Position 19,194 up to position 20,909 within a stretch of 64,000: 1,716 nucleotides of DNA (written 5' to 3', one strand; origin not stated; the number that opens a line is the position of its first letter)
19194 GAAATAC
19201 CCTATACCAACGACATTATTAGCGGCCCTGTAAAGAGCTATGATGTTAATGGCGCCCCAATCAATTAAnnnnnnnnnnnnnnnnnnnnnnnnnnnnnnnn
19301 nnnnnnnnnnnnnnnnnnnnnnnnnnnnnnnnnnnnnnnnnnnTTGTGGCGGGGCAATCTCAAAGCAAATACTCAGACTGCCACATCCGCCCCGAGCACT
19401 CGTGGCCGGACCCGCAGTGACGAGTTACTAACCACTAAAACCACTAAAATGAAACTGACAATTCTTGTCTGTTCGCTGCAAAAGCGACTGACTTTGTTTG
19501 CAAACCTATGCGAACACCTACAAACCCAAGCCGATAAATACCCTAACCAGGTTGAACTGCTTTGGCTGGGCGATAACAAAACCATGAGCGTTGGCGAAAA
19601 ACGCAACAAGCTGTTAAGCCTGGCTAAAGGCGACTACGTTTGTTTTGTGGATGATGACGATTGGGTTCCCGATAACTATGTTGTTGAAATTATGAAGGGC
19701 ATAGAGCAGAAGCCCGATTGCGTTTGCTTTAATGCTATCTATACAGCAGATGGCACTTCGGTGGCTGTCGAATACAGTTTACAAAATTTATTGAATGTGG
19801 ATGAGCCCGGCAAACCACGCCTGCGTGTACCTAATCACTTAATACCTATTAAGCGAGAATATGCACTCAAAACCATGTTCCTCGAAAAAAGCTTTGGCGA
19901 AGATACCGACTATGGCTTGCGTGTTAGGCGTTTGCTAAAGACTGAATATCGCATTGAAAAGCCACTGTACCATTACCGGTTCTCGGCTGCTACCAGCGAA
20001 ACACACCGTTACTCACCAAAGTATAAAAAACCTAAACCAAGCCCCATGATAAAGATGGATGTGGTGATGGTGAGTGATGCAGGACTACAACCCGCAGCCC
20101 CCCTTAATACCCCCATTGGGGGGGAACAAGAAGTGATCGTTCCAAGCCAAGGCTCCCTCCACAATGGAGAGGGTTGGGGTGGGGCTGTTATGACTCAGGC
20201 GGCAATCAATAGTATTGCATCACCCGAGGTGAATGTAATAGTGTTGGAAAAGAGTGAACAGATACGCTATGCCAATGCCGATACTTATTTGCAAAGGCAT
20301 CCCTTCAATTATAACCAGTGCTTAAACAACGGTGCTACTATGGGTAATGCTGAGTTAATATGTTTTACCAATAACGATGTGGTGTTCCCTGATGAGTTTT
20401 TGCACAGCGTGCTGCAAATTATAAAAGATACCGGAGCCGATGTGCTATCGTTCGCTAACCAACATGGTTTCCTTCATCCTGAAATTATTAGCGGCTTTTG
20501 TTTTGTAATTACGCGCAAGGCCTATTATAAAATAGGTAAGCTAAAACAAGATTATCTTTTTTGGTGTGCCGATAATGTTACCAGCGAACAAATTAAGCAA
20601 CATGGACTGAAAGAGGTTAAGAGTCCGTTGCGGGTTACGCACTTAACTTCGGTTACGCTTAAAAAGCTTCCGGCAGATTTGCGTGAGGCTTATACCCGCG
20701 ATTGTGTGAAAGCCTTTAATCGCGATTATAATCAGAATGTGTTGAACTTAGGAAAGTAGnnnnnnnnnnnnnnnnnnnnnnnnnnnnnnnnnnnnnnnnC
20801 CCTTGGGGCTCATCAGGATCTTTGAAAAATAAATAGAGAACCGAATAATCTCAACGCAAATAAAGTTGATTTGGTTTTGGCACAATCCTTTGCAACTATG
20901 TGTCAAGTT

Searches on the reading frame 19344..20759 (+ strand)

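Call 33: search_protein_families(library=pfam, proteins=[window:19344-20759:+], max_evalue=0.001)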
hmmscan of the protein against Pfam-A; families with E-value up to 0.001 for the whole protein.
window:19344-20759:+ (471 aa): 2 families
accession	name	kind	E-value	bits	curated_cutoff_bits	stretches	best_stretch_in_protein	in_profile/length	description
PF00535.33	Glycos_transf_2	-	9.2e-14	52.2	23.3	1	67-141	52-125/168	Glycosyl transferase family 2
PF10111.15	Glyco_tranf_2_2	-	3.2e-05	24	27.3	0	77-117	63-103/276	Glycosyltransferase like family 2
